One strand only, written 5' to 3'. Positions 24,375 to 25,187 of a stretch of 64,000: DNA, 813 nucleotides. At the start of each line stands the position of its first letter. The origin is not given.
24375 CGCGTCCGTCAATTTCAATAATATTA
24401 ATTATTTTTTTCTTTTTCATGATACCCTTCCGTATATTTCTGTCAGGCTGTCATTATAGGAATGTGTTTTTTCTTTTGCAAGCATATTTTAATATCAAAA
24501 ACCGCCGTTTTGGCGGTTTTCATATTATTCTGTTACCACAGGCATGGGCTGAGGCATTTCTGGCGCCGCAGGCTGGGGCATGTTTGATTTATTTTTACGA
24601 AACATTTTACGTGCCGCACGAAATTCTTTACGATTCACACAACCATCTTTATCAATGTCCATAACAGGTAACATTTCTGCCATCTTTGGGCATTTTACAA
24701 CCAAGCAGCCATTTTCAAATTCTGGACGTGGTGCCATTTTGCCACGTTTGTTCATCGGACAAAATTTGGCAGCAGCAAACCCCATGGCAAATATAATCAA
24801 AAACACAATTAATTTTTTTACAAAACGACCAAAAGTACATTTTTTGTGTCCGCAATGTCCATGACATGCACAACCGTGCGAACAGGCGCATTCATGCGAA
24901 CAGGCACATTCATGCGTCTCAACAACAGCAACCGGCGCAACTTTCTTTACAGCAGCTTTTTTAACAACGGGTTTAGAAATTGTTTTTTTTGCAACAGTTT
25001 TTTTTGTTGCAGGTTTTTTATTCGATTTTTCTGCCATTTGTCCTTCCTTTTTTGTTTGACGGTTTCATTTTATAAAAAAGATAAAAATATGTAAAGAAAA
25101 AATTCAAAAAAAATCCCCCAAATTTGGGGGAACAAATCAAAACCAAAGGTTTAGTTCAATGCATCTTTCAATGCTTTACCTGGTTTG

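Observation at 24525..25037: Chimeric membrane protein: histone-H1-like KA-rich tail, Cys/His metal cluster, TM helix and EF-hand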

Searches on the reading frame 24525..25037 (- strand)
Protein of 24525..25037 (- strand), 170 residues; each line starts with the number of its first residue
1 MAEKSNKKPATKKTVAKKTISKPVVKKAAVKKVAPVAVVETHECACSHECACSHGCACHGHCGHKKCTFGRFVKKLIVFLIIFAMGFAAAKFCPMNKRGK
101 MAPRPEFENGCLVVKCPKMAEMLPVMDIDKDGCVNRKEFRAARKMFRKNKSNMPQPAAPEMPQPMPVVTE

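Call 3: search_protein_families(library=pfam, proteins=[window:24525-25037:-], max_evalue=1)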
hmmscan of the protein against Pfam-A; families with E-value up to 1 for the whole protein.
window:24525-25037:- (170 aa): 4 families
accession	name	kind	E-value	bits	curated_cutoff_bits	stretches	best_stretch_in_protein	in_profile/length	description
PF00036.39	EF-hand_1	-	0.0017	18.2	25.4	1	126-144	9-27/29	EF hand domain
PF07382.16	HC2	-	0.031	14.8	40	1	3-57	112-170/194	Histone H1-like nucleoprotein HC2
PF13405.12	EF-hand_6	-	0.077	13.2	25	1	126-142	9-25/30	EF-hand domain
PF13499.12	EF-hand_7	-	0.26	12.1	30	1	121-144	6-29/67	EF-hand domain pair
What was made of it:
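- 24585..24689 (-): Residues 117-151: a single EF-hand. Helix E is 117-126, the 12-residue loop is 127-138 (D1, D/N3, D/N5, G6, C7, V/I8, E12), and helix F is 136-151. Pfam EF-hand_1 at E 0.0017, below the cut-off (call 3).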

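Call 6: find_homologous_proteins(query=window:24525-25037:-, max_evalue=0.01)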
Query window:24525-25037:- (170 aa): 111 proteins with E <= 0.01 among 200 candidates.
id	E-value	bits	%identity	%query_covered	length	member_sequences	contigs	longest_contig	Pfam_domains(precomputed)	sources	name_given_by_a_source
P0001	5.4e-97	340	94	100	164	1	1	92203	-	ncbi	-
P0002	7.0e-76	272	76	100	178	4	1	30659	-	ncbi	-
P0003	1.0e-70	255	73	95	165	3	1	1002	-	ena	-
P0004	2.3e-66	241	70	100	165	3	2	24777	-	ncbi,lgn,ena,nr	ncbi:MAG: hypothetical protein II208_04400 [Alphaproteobacteria bacterium]|nr:hypothetical protein [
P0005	2.2e-65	238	69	100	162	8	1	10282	-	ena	-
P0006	8.0e-63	229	67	100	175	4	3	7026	-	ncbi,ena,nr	ncbi:MAG: hypothetical protein J6S12_04305 [Alphaproteobacteria bacterium]|nr:hypothetical protein [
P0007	7.8e-62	226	66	100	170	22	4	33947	-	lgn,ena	-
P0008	8.8e-62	226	67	100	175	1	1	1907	-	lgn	-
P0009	1.1e-61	226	66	100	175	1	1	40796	-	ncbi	-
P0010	2.2e-61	225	65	100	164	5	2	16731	-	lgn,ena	-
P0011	2.4e-61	224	66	100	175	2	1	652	-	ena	-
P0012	4.1e-61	224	66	100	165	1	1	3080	-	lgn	-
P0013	1.1e-60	222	69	85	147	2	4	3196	-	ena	-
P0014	2.1e-59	218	65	100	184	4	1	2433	PF07382.17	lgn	-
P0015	5.1e-59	217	64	100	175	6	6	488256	-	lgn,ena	-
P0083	2.3e-35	140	51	76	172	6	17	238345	-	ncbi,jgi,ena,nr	ncbi:MAG: hypothetical protein E7006_03775 [Alphaproteobacteria bacterium]|nr:hypothetical protein [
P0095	2.9e-33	133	53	88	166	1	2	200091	-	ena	-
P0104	5.8e-30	122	49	76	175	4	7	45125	-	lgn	-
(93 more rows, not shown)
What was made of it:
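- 24525..25037 (-): Complete ORF of 170 aa plus TAA stop. It is the founding window copy of an unannotated family. 111 homologs at E 5e-97 to 1.5e-17 (call 6).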

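Call 11: find_encoding_contigs(protein=P0083, flank=5000, max_places=3)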
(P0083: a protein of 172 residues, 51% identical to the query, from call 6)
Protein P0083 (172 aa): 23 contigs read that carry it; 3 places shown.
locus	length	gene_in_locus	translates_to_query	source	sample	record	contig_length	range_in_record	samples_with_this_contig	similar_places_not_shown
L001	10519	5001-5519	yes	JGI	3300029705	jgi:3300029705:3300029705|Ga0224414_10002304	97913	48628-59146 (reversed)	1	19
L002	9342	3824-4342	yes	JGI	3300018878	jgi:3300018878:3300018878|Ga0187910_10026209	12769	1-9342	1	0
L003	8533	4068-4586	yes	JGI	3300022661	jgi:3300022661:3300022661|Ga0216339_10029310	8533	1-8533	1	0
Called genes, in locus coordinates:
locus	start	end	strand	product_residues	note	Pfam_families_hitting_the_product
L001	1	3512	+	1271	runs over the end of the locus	-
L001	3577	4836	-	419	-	PF00871:Acetate_kinase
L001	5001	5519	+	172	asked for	-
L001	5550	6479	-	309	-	PF05958:tRNA_U5-meth_tr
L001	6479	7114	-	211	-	PF13505:OMP_b-brl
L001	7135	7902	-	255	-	-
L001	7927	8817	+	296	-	PF17930:LpxI_N, PF06230:LpxI_C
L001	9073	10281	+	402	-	PF07690:MFS_1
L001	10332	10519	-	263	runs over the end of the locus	-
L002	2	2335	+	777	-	?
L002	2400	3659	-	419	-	PF00871:Acetate_kinase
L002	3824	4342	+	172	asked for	-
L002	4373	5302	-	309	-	PF05958:tRNA_U5-meth_tr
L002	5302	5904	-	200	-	PF13505:OMP_b-brl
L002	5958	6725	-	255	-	-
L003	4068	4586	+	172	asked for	-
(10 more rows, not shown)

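Call 12: find_encoding_contigs(protein=P0095, flank=5000, max_places=2)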
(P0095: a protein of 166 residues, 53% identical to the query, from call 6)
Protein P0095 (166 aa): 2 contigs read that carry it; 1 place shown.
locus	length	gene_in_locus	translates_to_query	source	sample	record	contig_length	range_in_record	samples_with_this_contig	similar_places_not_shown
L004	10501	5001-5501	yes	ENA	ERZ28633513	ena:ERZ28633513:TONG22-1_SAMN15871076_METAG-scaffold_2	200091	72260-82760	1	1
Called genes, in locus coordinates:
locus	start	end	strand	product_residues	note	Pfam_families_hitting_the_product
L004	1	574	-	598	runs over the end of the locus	PF00753:Lactamase_B, PF12706:Lactamase_B_2, PF07521:RMMBL (faint), PF22505:RNase_J_b_CASP, PF17770:RNase_J_C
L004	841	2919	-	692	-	PF01411:tRNA-synt_2c, PF07973:tRNA_SAD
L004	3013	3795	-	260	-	-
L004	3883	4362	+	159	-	-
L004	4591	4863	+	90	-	PF00216:Bac_DNA_binding, PF18291:HU-HIG (weak)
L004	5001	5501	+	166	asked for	-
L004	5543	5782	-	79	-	-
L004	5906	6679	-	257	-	-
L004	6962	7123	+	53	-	-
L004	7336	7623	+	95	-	-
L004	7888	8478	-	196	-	PF00265:TK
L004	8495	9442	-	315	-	PF01435:Peptidase_M48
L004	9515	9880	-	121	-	-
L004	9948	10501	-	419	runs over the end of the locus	PF19425:Csd3_N2, PF01551:Peptidase_M23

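Call 13: find_encoding_contigs(protein=P0104, flank=5000, max_places=2)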
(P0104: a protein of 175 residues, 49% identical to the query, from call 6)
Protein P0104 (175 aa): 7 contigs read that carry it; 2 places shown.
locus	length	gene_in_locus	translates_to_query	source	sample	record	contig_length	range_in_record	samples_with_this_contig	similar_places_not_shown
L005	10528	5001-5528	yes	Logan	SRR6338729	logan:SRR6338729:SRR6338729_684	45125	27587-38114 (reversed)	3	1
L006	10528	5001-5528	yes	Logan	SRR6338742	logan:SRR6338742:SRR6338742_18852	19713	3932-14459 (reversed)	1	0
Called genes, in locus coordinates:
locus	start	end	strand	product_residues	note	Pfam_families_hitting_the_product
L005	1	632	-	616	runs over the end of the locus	PF00753:Lactamase_B, PF12706:Lactamase_B_2, PF07521:RMMBL (faint), PF22505:RNase_J_b_CASP, PF17770:RNase_J_C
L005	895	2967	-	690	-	PF01411:tRNA-synt_2c, PF07973:tRNA_SAD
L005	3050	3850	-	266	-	-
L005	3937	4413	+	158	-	-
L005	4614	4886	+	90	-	PF00216:Bac_DNA_binding, PF18291:HU-HIG (weak)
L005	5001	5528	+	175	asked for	-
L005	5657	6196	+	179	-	PF04011:LemA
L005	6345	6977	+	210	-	PF00163:Ribosomal_S4, PF01479:S4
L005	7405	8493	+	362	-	PF00579:tRNA-synt_1b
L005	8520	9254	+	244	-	PF04402:SIMPL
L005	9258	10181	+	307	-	PF02899:Phage_int_SAM_1, PF00589:Phage_integrase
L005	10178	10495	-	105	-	-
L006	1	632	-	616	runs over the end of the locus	PF00753:Lactamase_B, PF12706:Lactamase_B_2, PF07521:RMMBL (faint), PF22505:RNase_J_b_CASP, PF17770:RNase_J_C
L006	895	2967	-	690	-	PF01411:tRNA-synt_2c, PF07973:tRNA_SAD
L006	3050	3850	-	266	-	-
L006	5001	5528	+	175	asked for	-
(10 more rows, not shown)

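Call 17: search_solved_structures(query=A2, max_evalue=10, show_alignments=2)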
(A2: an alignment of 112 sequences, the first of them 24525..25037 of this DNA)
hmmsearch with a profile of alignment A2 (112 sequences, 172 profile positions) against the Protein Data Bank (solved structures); distinct sequences matched with E-value up to 10: 406 (the best 60 are shown).
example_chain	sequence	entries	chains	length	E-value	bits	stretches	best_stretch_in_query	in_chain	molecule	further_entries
1jfj_A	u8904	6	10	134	1.9e-07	34.3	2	125-153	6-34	CALCIUM-BINDING PROTEIN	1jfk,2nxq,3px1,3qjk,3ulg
2m7n_A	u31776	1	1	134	1.9e-07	34.3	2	125-153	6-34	Calcium-binding protein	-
2l1w_A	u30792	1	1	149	4.5e-07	33.1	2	123-154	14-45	Calmodulin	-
2jnx_A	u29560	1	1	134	4.6e-07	33.1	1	125-151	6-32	Calcium binding protein 2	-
4aqr_A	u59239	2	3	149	4.6e-07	33.1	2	121-152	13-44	CALMODULIN-7 | CALMODULIN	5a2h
9qt9_E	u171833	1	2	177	7.2e-07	32.4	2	120-155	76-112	Calmodulin-1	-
1rfj_A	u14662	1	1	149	9.1e-07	32.1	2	121-152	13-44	calmodulin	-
2aao_A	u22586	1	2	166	3.8e-06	30.1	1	121-150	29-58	Calcium-dependent protein kinase, isoform AK1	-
1ggz_A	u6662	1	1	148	6.7e-06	29.3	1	121-151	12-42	CALMODULIN-RELATED PROTEIN NB-1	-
8aht_A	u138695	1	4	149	1.3e-05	28.4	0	119-143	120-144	Calmodulin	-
8bd2_A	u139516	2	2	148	1.4e-05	28.2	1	120-155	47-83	Calmodulin-3 | Calmodulin-1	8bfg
1vrk_A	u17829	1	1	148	1.4e-05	28.2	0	120-154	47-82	CALMODULIN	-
1exr_A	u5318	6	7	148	1.4e-05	28.2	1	120-155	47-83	CALMODULIN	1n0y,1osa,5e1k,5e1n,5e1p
1clm_A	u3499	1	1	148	1.4e-05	28.2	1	120-155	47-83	CALMODULIN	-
9el6_C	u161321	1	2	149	1.7e-05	27.9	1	120-155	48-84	Calmodulin-1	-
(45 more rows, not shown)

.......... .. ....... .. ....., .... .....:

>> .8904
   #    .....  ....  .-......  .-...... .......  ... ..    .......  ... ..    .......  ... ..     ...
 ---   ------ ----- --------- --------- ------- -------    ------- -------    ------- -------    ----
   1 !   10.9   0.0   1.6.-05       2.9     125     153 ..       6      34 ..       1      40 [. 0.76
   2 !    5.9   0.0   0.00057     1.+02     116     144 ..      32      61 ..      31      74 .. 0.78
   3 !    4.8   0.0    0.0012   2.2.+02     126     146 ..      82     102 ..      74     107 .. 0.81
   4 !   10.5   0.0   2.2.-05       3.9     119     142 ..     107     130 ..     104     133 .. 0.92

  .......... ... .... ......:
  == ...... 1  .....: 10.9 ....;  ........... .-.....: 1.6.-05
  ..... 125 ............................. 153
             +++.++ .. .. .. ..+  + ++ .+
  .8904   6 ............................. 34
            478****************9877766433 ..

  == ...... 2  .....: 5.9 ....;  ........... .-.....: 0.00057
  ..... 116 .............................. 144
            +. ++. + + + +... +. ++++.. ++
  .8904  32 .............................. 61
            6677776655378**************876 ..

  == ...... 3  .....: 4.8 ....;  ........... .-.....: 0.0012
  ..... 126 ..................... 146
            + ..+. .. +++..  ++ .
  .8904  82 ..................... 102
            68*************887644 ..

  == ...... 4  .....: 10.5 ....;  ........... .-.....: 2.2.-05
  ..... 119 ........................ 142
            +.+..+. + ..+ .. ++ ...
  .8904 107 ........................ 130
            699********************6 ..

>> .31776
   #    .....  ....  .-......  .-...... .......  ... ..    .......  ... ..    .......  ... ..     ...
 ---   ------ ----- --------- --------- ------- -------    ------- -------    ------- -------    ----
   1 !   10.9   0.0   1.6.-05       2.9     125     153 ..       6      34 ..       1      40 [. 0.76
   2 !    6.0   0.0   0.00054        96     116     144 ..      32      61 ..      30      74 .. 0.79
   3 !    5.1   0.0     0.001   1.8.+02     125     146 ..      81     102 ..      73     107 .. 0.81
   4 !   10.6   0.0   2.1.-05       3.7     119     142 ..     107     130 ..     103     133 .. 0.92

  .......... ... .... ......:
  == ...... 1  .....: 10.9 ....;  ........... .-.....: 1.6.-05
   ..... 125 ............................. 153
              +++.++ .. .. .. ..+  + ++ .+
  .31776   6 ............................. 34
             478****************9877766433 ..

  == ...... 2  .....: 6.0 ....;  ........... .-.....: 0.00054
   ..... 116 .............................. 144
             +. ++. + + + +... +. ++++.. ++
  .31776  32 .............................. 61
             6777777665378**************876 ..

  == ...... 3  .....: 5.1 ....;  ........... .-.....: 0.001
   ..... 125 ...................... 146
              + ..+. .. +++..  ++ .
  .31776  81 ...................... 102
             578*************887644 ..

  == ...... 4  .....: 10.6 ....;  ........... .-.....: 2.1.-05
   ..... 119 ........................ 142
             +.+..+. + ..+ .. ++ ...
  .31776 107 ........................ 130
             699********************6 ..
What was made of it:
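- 24585..24689 (-): Profile against the PDB at E 2e-7 over profile positions 116-155 (call 17).
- On EF-hand (PROSITE PS00018 / Pfam PF00036): The family profile against PDB EF-hand proteins gives E about 2e-7 (call 17).
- The family profile hits E. histolytica CaBP1 and calmodulins at E about 2e-7 over helix-loop-helix (call 17). The best PDB sequence matches are eukaryotic EF-hand proteins (call 17).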

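Call 22: predict_structure(alignment_id=A2)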
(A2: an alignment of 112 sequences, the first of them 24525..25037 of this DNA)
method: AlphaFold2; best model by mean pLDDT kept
length: 170 residues; sequences in the alignment: 112
mean_pLDDT: 63.2   pTM: 0.33
mean pLDDT of the five models: 63.2, 59.9, 59.2, 57.9, 54.9
residues with pLDDT >= 90: 11; 70-90: 58; 50-70: 36; < 50: 65
segments of 3 or more residues with pLDDT < 50: 1-3, 13-22, 24-56, 156-160, 162-167
pLDDT, mean of each block of 10 residues (from residue 1): 50 45 46 41 44 47 60 90 91 60 76 81 83 85 79 50 47
secondary structure, 60 per line:
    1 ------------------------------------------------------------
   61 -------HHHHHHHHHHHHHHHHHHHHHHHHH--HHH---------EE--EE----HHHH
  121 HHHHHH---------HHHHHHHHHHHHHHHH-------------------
elements in order: H68-92 H117-126 H136-151
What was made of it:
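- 24915..25037 (-): Residues 1-41: intrinsically disordered polybasic tail made of KKxxx pentapeptide repeats. Family composition is K 29%, A 19%, V 15%, T 12%, P 9%. Predicted cytoplasmic. pLDDT below 50 (call 22).
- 24690..24725 (-): Residues 105-116 (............): conserved beta-hairpin with an N-G turn, invariant C111 and near-invariant C116-P117. Predicted extracytoplasmic. DSSP strands at 107-108 and 111-112 (call 22).
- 24585..24689 (-): AF2 helix-loop-helix with pLDDT 76-85 (call 22).
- On EF-hand (PROSITE PS00018 / Pfam PF00036): AF2 predicts H117-126, loop, H136-151 with pLDDT 76-85 (call 22).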

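Call 26: fold_search(model_id=the predicted structure, library=pdb)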
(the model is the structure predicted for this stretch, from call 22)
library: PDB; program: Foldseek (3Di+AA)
matches with E <= 10: 12; with E <= 0.001: 0
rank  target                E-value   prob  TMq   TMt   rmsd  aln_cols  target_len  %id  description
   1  2jq6_MODEL_1_A        2.5e+00  0.13  0.20  0.24  11.8        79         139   18  Structure of EH-domain of EHD1 (released 2008-04-15)
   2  7eeb_I                2.9e+00  0.15  0.18  0.18   4.4        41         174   27  Structure of the CatSpermasome (released 2021-07-28)
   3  2lqp_MODEL_1_A        4.4e+00  0.15  0.15  0.32   2.0        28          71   39  NMR solution structure of the Ca2+-Calmodulin C-terminal domain in a complex with a peptide (NSCaTE) from the  (released 2012-06-06)
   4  2rob_MODEL_1_A        5.1e+00  0.12  0.20  0.43  10.4        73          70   18  Solution structure of calcium bound soybean calmodulin isoform 4 C-terminal domain (released 2008-04-08)
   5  9el6_E                5.8e+00  0.06  0.18  0.22  12.0        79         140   20  Crystal Structure of the Kv7.1 C-terminal Domain in Complex with Calmodulin disease mutation F90L (released 2025-12-10)
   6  6lag_MODEL_1_A        5.8e+00  0.02  0.15  0.17  24.5       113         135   16  Solution structure of SPA-2 SHD (released 2020-04-29)
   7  6yns_H                6.7e+00  0.07  0.18  0.23  13.4        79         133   20  CaM-P458 complex (crystal form 2) (released 2021-03-17)
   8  3rv5_A                7.6e+00  0.10  0.15  0.29   2.0        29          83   28  Crystal structure of human cardiac troponin C regulatory domain in complex with cadmium and deoxycholic acid (released 2011-08-31)
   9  2gv5_B                7.6e+00  0.08  0.15  0.16   3.8        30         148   30  crystal structure of Sfi1p/Cdc31p complex (released 2006-06-27)
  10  9qws_E                8.2e+00  0.09  0.15  0.19   4.5        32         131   34  Cryo-EM structure of the human UBR4/KCMF1/CALM1 complex (C-term dimer interface focused refinement) (released 2025-09-03)
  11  3fy4_A                8.8e+00  0.08  0.16  0.06   3.3        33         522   27  (6-4) Photolyase Crystal Structure (released 2009-04-28)
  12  4fl4_D                9.4e+00  0.04  0.16  0.33   6.6        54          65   13  Scaffoldin conformation and dynamics revealed by a ternary complex from the Clostridium thermocellum cellulosome (released 2012-06-27)
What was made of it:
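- Tried and rejected: Only E>2 hits were returned (call 26).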

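Call 39: search_protein_families(library=ncbifam, proteins=[window:24525-25037:-], max_evalue=0.1)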
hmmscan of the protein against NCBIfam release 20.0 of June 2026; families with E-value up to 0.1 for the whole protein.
window:24525-25037:- (170 aa): 0 families

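Call 65: search_protein_families(library=phrogs, proteins=[window:24525-25037:-], max_evalue=0.01)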
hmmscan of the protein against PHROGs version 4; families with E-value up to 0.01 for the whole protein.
window:24525-25037:- (170 aa): 0 families

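Call 66: search_protein_families(library=padloc, proteins=[window:24525-25037:-], max_evalue=0.01)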
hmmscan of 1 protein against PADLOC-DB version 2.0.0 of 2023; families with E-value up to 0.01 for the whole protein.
window:24525-25037:- (170 aa): 0 families
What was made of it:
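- Tried and rejected: No PHROG or PADLOC hits (calls 65, 66).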
